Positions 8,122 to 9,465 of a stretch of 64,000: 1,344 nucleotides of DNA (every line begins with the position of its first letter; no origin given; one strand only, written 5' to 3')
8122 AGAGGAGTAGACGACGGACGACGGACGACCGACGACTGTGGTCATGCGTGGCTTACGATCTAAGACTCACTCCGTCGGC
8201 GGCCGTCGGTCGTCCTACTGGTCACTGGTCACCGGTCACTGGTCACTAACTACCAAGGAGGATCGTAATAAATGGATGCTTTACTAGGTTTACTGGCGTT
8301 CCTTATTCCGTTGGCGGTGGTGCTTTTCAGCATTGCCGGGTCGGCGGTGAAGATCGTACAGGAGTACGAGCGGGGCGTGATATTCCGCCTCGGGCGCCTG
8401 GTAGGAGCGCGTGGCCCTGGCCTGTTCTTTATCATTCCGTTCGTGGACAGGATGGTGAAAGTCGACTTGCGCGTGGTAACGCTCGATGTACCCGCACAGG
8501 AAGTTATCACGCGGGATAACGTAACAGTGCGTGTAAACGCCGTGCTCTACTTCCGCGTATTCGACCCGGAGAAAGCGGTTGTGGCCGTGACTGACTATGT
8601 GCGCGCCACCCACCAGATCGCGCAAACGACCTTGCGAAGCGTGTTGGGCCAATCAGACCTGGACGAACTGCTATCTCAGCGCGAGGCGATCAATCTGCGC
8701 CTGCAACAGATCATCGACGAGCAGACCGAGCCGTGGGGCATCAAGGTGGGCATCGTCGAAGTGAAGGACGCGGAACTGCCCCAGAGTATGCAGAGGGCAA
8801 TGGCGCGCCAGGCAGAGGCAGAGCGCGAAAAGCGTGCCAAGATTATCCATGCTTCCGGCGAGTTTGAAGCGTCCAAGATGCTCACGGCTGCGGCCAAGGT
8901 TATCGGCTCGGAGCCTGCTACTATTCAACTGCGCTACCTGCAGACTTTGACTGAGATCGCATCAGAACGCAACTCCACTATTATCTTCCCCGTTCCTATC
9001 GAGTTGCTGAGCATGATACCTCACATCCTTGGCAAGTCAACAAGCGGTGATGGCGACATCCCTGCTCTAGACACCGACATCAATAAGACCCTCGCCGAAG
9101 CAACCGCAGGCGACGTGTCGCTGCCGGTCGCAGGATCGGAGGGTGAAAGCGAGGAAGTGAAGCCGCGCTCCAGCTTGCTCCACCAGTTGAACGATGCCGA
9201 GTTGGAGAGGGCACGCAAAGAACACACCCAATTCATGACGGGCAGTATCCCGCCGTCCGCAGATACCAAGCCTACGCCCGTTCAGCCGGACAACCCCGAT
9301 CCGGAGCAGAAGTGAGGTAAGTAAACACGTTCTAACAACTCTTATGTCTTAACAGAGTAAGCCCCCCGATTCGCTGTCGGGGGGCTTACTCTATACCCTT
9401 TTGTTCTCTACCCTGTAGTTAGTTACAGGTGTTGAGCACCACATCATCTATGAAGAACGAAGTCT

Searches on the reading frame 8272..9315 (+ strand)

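Call 16: search_protein_families(library=ncbifam, proteins=[window:8272-9315:+])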
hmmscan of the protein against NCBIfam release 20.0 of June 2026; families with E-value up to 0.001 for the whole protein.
window:8272-9315:+ (347 aa): 5 families
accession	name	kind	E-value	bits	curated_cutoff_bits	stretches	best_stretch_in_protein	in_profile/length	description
TIGR01933.1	hflK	equivalog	9.9e-23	80.9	159.4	1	27-196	2-173/261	FtsH protease activity modulator HflK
NF008181.0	PRK10930.1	equivalog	1.7e-18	66.6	660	1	14-195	86-268/419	FtsH protease activity modulator HflK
TIGR01932.1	hflC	equivalog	3.2e-15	55.8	134.4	1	12-142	6-148/318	protease modulator HflC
NF008259.0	PRK11029.1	equivalog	2.9e-10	39.7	427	1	11-106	5-107/334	protease modulator HflC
NF058507.1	FlotScfldFlot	equivalog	0.00059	19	700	0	47-200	55-227/477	flotillin lipid rafts scaffold protein FloT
